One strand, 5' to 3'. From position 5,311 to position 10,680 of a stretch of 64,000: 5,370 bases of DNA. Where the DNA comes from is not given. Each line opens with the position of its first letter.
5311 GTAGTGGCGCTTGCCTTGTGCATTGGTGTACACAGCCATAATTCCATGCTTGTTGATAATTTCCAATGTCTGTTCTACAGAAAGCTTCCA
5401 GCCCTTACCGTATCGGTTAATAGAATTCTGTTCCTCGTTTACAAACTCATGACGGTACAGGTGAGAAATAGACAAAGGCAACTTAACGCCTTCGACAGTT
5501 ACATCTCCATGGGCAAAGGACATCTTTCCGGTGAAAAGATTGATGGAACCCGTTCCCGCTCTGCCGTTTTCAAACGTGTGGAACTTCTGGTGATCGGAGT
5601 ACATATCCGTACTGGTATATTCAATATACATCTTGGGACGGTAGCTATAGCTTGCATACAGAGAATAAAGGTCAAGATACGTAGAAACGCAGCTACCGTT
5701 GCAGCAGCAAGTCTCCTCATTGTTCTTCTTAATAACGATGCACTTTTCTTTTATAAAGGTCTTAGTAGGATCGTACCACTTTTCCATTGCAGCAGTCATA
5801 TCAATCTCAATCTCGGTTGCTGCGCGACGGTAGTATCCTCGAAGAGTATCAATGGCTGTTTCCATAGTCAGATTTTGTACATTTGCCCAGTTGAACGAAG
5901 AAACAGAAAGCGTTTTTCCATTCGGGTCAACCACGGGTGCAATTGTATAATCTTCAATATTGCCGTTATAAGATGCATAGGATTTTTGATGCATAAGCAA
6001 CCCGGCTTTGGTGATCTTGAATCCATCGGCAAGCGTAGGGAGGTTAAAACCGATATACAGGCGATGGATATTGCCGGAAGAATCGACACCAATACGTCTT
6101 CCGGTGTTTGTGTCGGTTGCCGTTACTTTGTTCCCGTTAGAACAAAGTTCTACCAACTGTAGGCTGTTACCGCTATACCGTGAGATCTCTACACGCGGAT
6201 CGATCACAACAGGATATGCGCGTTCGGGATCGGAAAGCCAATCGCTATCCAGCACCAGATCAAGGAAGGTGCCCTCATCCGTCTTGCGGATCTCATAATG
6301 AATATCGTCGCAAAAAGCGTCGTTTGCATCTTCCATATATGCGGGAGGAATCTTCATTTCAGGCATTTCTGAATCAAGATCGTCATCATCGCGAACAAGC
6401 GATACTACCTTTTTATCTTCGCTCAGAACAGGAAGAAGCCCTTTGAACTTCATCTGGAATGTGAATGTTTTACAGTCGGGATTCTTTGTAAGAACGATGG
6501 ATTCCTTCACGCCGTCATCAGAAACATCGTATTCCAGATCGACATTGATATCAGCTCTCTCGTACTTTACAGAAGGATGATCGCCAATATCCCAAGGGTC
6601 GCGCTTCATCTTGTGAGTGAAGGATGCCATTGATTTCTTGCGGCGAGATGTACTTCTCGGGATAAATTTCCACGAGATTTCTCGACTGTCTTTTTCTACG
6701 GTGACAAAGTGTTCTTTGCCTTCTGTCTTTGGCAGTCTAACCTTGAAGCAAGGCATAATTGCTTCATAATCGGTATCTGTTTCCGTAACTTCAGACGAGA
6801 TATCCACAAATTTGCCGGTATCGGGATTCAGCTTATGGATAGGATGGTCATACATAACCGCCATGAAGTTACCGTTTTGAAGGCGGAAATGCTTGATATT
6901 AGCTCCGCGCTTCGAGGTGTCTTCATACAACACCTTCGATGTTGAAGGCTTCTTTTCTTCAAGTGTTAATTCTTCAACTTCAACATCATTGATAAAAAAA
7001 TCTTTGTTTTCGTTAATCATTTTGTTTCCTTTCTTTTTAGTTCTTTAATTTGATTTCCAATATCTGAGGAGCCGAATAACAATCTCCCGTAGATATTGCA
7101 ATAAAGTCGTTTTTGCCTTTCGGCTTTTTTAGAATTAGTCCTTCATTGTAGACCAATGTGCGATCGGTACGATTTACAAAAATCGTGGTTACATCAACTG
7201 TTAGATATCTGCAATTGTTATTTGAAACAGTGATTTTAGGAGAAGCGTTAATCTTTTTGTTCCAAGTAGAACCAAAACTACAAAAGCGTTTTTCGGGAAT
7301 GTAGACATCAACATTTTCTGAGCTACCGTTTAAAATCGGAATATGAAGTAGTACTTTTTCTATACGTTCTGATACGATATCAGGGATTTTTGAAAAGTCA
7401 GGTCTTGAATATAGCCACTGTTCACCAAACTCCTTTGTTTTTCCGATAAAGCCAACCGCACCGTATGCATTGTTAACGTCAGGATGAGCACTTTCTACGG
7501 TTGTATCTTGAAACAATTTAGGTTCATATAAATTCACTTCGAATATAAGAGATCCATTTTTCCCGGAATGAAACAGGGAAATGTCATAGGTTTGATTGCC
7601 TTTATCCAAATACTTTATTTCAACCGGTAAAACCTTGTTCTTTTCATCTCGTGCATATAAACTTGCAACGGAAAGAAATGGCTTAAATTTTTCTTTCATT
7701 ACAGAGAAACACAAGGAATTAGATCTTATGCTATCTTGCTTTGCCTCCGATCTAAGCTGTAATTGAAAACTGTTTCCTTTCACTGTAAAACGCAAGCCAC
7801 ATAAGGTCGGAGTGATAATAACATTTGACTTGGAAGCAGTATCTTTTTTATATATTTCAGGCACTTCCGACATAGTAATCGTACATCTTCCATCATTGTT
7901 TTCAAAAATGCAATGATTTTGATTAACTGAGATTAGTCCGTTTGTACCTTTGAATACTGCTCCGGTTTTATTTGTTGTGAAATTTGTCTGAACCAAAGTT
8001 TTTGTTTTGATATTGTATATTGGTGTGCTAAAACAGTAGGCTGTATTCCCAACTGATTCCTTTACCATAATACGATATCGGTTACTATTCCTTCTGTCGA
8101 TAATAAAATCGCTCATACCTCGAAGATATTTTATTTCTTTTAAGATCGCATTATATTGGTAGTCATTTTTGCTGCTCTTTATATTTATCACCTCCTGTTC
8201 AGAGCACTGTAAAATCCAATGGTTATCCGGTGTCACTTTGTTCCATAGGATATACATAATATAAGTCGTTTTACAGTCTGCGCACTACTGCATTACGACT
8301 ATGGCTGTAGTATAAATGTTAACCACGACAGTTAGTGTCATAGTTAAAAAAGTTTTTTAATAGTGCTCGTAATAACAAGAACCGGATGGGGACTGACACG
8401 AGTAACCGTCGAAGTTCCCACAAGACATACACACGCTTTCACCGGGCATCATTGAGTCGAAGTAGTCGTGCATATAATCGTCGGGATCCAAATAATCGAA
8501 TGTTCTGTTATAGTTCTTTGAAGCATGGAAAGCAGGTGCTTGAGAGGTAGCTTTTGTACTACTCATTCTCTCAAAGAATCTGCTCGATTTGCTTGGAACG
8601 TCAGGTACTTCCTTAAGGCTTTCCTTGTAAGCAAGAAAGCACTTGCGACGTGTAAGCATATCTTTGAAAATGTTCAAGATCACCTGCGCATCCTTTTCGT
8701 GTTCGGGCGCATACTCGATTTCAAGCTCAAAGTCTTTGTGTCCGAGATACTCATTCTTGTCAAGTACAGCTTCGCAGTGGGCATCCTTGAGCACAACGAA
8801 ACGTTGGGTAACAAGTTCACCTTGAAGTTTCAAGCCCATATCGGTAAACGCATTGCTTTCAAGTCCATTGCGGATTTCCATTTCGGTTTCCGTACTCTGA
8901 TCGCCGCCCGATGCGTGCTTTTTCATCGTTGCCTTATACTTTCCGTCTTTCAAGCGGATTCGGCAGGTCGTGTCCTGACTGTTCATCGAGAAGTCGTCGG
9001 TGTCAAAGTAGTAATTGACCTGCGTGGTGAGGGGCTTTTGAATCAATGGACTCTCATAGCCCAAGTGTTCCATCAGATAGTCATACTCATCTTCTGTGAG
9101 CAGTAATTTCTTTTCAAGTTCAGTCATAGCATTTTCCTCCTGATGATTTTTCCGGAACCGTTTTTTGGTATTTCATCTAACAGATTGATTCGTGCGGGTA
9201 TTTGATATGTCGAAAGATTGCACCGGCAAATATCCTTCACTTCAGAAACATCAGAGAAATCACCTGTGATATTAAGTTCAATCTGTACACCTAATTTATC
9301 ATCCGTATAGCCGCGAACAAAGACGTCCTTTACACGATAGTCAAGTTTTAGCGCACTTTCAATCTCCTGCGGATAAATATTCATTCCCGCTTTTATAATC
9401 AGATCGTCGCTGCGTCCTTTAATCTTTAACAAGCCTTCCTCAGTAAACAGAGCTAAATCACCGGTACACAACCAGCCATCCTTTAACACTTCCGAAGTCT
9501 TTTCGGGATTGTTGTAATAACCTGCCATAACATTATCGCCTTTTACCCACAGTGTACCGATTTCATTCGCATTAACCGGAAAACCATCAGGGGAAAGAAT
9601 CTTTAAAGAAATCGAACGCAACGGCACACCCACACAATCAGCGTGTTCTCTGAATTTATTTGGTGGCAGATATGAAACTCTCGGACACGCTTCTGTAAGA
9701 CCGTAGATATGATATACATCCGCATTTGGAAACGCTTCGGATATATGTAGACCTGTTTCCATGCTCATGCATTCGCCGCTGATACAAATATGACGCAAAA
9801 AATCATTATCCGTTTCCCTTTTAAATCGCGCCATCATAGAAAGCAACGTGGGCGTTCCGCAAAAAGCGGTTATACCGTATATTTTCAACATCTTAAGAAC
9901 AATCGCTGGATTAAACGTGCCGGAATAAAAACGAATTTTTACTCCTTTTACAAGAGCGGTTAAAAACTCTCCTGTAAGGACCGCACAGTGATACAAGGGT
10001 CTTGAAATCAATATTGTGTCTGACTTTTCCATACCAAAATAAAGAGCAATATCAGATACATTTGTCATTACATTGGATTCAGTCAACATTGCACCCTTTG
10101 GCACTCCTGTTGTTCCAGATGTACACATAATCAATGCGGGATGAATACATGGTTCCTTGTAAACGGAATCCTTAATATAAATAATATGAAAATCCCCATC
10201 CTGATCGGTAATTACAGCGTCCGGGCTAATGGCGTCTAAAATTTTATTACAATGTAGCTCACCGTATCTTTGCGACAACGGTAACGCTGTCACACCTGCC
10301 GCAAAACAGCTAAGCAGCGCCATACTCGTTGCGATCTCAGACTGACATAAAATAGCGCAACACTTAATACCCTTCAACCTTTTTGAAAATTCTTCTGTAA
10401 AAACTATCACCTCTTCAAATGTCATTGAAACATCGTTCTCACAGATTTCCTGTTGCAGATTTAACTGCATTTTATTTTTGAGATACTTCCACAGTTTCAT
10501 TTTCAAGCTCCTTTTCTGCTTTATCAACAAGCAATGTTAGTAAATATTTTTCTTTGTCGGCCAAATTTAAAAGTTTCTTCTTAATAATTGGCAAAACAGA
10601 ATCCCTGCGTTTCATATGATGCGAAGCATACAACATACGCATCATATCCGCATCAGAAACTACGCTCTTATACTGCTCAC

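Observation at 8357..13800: Seven-gene overlapped operon joining carrier-protein chemistry to nucleotide chemistry (HTH, NTase, Tmk-like kinase, ACP, unknown, ANL ligase, CYTH): candidate undescribed system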

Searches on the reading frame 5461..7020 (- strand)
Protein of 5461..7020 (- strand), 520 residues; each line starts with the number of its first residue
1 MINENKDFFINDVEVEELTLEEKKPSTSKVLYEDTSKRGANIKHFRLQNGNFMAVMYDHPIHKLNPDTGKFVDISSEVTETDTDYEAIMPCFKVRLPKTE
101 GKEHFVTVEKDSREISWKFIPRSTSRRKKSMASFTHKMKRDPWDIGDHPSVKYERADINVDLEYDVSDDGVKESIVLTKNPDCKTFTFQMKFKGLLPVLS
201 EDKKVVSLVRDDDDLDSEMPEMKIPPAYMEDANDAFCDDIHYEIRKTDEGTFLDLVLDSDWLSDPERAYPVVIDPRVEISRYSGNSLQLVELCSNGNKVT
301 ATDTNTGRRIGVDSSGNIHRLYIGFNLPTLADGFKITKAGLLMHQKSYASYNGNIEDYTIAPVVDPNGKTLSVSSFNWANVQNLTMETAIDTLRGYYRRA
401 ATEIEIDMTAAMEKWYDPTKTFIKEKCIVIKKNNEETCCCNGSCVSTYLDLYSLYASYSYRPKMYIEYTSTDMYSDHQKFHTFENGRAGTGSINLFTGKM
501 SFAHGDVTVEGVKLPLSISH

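Call 80: search_protein_families(library=pfam, proteins=[window:5461-7020:-], max_evalue=0.01)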
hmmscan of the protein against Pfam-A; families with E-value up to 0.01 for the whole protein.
window:5461-7020:- (520 aa): 0 families

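Call 81: search_protein_families(library=ncbifam, proteins=[window:5461-7020:-], max_evalue=0.01)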
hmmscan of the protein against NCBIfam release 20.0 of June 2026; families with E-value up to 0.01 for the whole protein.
window:5461-7020:- (520 aa): 1 family
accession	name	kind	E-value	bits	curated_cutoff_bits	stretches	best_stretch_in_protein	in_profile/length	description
NF033679.1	DNRLRE_dom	domain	9.9e-07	29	34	1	303-466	11-163/164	DNRLRE domain-containing protein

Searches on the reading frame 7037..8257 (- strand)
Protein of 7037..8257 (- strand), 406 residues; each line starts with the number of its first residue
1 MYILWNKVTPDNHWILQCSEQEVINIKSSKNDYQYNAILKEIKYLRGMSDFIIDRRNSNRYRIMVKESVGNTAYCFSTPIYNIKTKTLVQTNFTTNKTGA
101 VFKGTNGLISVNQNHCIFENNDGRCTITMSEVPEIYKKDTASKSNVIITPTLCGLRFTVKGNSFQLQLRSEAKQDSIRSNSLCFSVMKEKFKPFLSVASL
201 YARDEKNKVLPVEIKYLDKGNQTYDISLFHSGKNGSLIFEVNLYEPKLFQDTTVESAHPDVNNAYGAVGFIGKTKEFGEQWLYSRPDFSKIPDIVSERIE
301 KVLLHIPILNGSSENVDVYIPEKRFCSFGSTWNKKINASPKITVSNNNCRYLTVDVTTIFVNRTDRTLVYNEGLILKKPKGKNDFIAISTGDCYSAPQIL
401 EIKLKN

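Call 3: search_protein_families(library=pfam, proteins=[window:7037-8257:-], max_evalue=0.1)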
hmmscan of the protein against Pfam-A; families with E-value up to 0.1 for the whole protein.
window:7037-8257:- (406 aa): 0 families

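Call 4: search_protein_families(library=ncbifam, proteins=[window:7037-8257:-], max_evalue=0.1)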
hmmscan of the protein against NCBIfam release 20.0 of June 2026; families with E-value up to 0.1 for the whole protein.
window:7037-8257:- (406 aa): 1 family
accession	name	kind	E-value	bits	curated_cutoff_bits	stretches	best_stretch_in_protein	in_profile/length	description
NF033679.1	DNRLRE_dom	domain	1e-06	28.9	34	1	250-397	1-159/164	DNRLRE domain-containing protein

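Call 5: search_protein_families(library=padloc, proteins=[window:7037-8257:-], max_evalue=0.01)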
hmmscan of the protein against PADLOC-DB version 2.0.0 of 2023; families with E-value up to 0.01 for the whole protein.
window:7037-8257:- (406 aa): 0 families

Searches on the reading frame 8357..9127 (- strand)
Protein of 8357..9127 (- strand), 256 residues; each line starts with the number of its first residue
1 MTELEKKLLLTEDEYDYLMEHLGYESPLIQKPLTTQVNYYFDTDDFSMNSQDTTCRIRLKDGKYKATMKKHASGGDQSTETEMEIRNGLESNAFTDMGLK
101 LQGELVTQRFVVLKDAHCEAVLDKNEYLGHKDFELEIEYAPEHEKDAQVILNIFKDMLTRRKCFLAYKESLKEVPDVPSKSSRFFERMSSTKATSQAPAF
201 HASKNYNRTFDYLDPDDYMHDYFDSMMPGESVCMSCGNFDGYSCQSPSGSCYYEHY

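Call 3: search_protein_families(library=pfam, proteins=[window:8357-9127:-], max_evalue=0.1)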
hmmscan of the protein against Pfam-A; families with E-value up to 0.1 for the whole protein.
window:8357-9127:- (256 aa): 1 family
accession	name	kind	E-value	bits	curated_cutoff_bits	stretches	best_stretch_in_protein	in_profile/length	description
PF01928.26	CYTH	-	3.9e-15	56.6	23.2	1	1-146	1-155/179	CYTH domain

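Call 4: search_protein_families(library=ncbifam, proteins=[window:8357-9127:-], max_evalue=0.1)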
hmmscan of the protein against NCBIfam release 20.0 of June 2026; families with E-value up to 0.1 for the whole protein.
window:8357-9127:- (256 aa): 2 families
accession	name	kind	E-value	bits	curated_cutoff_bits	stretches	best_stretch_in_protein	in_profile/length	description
NF006747.0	PRK09271.1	equivalog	0.04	13.6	104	1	114-162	100-148/160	flavodoxin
TIGR00318.1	cyaB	equivalog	0.073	12.9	57.95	0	35-155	32-155/174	class IV adenylate cyclase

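Call 5: search_protein_families(library=padloc, proteins=[window:8357-9127:-], max_evalue=0.01)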
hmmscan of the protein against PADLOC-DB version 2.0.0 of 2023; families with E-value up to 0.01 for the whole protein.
window:8357-9127:- (256 aa): 0 families

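Call 33: search_solved_structures(query=window:8357-9127:-, max_evalue=1)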
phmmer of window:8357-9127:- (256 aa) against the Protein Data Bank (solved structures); distinct sequences matched with E-value up to 1: 3.
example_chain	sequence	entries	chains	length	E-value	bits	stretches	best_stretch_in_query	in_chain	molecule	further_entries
2gfg_A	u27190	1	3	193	2.7e-08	36.9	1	3-145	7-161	BH2851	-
3sy3_A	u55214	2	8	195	2.6e-07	33.7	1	3-147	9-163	GBAA_1210 protein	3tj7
5a60_A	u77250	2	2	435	0.097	15.4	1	3-70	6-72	INORGANIC TRIPHOSPHATASE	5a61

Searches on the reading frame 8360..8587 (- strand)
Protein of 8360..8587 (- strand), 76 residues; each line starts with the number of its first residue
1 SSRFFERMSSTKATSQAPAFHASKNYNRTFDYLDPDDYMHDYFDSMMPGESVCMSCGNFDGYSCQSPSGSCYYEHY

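Call 93: search_protein_families(library=pfam, proteins=[window:8360-8587:-], max_evalue=1)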
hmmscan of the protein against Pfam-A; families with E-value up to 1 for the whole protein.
seq(76 aa): 1 family
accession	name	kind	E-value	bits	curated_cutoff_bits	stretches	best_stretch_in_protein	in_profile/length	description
PF01805.25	Surp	-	0.14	12.6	21.1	1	24-44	27-47/53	Surp module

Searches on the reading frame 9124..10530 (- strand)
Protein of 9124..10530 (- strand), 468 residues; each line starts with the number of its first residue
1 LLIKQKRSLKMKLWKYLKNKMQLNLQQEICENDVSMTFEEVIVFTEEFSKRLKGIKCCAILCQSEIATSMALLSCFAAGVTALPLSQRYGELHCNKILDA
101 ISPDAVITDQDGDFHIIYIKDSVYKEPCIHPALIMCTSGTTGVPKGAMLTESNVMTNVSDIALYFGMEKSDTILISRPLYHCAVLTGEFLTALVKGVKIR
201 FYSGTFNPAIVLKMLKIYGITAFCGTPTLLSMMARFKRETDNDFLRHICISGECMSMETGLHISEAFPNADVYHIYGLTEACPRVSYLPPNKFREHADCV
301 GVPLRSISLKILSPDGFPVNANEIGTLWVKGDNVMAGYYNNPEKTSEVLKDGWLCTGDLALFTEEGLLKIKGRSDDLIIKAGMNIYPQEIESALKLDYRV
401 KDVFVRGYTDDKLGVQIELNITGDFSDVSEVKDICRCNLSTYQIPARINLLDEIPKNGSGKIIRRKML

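Call 3: search_protein_families(library=pfam, proteins=[window:9124-10530:-], max_evalue=0.1)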
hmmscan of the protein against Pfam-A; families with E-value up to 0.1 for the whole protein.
window:9124-10530:- (468 aa): 3 families
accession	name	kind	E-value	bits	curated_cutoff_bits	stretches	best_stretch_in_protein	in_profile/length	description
PF00501.34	AMP-binding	-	9.4e-53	179.8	29.9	1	34-339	20-384/384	AMP-binding enzyme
PF13193.12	AMP-binding_C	-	0.00011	23.5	24.5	1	389-461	1-76/76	AMP-binding enzyme C-terminal domain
PF14535.12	AMP-binding_C_2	-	0.085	13.6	25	0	382-431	1-56/96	AMP-binding enzyme C-terminal domain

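Call 4: search_protein_families(library=ncbifam, proteins=[window:9124-10530:-], max_evalue=0.1)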
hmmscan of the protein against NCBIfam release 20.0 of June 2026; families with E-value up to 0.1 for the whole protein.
window:9124-10530:- (468 aa): 108 families (the best 25 are shown)
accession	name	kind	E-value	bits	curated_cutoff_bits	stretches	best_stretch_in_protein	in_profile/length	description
NF004837.0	PRK06187.1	subfamily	3.1e-74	250.1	476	1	132-467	173-518/531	long-chain-fatty-acid--CoA ligase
NF002966.0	PRK03640.1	equivalog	8.6e-65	219.2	556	1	15-467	6-476/483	o-succinylbenzoate--CoA ligase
TIGR01923.1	menE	equivalog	6.1e-63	213.2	330.15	1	54-466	23-441/442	o-succinylbenzoate--CoA ligase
NF006523.0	PRK08974.1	equivalog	1.3e-61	208.4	884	1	115-467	195-549/561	long-chain-fatty-acid--CoA ligase FadD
NF009233.0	PRK12583.1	subfamily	1.5e-59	201.9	832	1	133-467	205-546/558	fatty acid CoA ligase family protein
NF052269.1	Staph_lig_FadD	equivalog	1.2e-57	195.4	650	1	130-466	151-488/499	long-chain-fatty-acid--CoA ligase FadD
NF005797.0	PRK07638.1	equivalog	5.7e-57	193.3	518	1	26-466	17-474/487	acyl-CoA synthetase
NF005307.0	PRK06839.1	equivalog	7.3e-57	193.1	748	1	131-466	151-488/496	o-succinylbenzoate--CoA ligase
NF005858.0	PRK07787.1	subfamily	3.3e-56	190.7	575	1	24-467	15-468/471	acyl-CoA synthetase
NF005702.0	PRK07514.1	subfamily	5.9e-56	189.8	558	1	132-464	160-493/506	malonyl-CoA synthase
NF006182.0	PRK08316.1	subfamily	1.8e-55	188.4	663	1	132-467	174-513/523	fatty acyl-CoA synthetase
NF004229.0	PRK05677.1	subfamily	3.3e-53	181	879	1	132-467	210-551/563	long-chain-fatty-acid--CoA ligase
NF004114.0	PRK05605.1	equivalog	2.1e-52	178.2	766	1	130-467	222-565/575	long-chain-fatty-acid--CoA ligase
TIGR03098.1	ligase_PEP_1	hypoth_equivalog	3.4e-52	177.6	592.35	1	131-466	165-513/517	acyl-CoA ligase (AMP-forming), exosortase A system-associated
NF006386.0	PRK08633.1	equivalog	8.1e-51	172.8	1221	1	131-462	784-1132/1147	acyl-[ACP]--phospholipid O-acyltransferase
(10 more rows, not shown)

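Call 5: search_protein_families(library=padloc, proteins=[window:9124-10530:-], max_evalue=0.01)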
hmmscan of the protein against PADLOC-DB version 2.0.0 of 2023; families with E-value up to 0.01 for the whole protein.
window:9124-10530:- (468 aa): 0 families

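Call 34: search_solved_structures(query=window:9124-10500:-, max_evalue=1e-30)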
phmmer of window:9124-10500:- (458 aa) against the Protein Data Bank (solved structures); distinct sequences matched with E-value up to 1e-30: 35.
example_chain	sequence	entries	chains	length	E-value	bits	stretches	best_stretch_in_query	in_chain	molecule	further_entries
8wev_A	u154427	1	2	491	1.9e-48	168.5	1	122-455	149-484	Feruloyl-CoA Synthetase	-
8weu_A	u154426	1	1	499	2e-48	168.5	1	122-455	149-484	Fatty-acyl-CoA synthase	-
5buq_A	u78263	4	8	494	4.3e-45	157.4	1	48-456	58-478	2-succinylbenzoate--CoA ligase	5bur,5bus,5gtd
5x8f_A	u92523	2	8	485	1.9e-43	152.1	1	48-456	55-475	2-succinylbenzoate--CoA ligase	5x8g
5ie0_A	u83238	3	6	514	1.9e-40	142.2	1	87-455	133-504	Oxalate--CoA ligase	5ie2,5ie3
3cw8_X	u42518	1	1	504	2.2e-39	138.7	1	114-457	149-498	4-chlorobenzoyl CoA ligase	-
1t5d_X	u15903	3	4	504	6.1e-39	137.2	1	114-457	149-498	4-chlorobenzoyl CoA ligase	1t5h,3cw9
8r2q_A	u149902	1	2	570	6.5e-39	137.1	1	117-456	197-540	Probable fatty-acid-CoA ligase FadD5 (Fatty-acid-CoA synthetase) (Fatty-acid-CoA synthase)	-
6qjz_A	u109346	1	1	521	1.9e-38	135.6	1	120-456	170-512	oxalyl CoA-synthetase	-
2qvz_X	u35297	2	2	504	2.8e-38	135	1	114-457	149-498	4-Chlorobenzoate CoA Ligase/Synthetase | 4-Chlorobenzoate CoA Ligase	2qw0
3dlp_X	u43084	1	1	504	5.7e-38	134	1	114-457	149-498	4-Chlorobenzoate CoA Ligase/Synthetase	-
2qvx_X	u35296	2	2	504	6.3e-38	133.8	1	114-457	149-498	4-Chlorobenzoate CoA Ligase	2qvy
3r44_A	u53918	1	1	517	5.4e-37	130.8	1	122-455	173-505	fatty acyl CoA synthetase FADD13 (FATTY-ACYL-CoA SYNTHETASE)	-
3nyq_A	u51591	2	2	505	2e-35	125.6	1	24-456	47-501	Malonyl-CoA Ligase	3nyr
6k4c_A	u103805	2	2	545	4.1e-35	124.6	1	100-456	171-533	Ancestral luciferase AncLamp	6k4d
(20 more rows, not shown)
